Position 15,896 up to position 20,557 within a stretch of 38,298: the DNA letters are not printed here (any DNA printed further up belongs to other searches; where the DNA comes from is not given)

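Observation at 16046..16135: VirB10 homologue begins with a Sec-type signal peptide, while the inner-membrane anchor sits on the upstream repeat protein: an apparently split VirB10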

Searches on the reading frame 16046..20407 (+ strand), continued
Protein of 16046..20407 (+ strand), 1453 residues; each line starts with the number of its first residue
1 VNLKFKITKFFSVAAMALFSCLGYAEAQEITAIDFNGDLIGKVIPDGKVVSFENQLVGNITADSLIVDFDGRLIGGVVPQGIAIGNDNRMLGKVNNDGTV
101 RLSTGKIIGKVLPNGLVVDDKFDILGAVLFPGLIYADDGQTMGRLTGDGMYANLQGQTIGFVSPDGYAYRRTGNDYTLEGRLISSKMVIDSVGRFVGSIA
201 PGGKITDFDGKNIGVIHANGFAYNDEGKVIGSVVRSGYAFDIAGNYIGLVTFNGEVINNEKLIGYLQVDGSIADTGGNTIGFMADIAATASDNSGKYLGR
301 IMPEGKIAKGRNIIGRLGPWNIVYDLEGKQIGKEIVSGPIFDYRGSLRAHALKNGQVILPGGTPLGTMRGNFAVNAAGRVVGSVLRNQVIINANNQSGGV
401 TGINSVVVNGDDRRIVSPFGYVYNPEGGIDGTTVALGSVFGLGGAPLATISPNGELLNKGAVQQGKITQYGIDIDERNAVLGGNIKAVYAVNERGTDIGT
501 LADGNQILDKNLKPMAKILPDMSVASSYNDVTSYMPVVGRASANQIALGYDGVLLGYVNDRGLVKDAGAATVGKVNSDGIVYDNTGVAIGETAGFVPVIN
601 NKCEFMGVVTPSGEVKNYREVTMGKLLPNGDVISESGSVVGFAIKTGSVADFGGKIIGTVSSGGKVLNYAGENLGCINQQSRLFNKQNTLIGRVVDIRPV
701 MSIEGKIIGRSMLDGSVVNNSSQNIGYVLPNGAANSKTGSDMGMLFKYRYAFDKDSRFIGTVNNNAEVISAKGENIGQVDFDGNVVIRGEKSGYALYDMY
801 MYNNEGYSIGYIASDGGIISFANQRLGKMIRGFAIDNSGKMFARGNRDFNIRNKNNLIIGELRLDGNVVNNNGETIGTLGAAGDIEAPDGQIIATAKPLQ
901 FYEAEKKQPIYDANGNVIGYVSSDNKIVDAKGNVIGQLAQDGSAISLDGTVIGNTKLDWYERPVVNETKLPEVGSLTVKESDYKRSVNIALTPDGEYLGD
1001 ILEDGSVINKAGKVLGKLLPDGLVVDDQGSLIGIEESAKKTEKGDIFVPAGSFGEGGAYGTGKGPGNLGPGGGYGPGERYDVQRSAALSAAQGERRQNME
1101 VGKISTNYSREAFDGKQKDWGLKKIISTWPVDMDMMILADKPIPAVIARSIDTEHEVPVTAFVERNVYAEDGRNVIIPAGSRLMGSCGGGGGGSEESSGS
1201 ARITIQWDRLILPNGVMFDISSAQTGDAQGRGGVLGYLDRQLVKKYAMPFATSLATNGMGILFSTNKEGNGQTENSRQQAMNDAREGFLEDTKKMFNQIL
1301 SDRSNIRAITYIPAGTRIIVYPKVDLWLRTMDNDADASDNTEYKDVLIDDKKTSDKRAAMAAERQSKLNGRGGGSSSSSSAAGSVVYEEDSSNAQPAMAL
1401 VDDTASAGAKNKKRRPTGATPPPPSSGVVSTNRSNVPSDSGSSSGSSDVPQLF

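Call 17: find_encoding_contigs(protein=P0106, flank=10000, max_places=1)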
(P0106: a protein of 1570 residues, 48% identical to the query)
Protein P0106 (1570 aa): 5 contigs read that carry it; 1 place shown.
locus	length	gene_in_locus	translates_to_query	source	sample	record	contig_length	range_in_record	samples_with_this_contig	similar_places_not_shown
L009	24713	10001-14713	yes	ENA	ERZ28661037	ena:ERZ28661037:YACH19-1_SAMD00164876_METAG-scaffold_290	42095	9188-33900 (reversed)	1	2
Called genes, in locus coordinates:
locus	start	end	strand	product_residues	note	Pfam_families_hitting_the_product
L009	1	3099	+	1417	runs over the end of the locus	-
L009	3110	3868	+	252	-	PF04335:VirB8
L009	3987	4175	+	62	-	-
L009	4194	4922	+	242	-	PF04335:VirB8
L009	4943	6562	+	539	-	PF03524:CagX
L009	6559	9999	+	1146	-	-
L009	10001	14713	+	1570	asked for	PF12396:DUF3659 (faint), PF21784:Bflower (faint), PF21785:Bflower_2, PF03743:TrbI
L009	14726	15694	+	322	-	PF00437:T2SSE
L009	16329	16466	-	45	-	-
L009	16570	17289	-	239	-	-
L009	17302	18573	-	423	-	-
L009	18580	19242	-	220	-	-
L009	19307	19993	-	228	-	-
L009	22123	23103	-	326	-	PF01381:HTH_3, PF04545:Sigma70_r4 (faint), PF12844:HTH_19 (weak), PF13443:HTH_26 (faint), PF13560:HTH_31, PF01381:HTH_3, PF13560:HTH_31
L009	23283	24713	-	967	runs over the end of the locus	PF01551:Peptidase_M23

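Call 18: find_encoding_contigs(protein=P0015, flank=10000, max_places=1)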
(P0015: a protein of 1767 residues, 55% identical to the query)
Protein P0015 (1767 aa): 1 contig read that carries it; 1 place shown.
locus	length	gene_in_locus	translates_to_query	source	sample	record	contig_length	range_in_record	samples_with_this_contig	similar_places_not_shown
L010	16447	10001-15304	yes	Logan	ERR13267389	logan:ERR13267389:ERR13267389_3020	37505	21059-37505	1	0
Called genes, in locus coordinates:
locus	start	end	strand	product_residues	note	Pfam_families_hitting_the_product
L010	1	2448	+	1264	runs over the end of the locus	-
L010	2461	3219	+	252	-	PF04335:VirB8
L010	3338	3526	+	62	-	-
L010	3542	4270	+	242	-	PF04335:VirB8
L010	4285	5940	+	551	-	PF03524:CagX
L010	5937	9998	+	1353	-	-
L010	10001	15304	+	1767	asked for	PF05593:RHS_repeat (faint), PF21784:Bflower (faint), PF21785:Bflower_2, PF12396:DUF3659 (weak), PF21785:Bflower_2, PF03743:TrbI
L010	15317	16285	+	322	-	PF00437:T2SSE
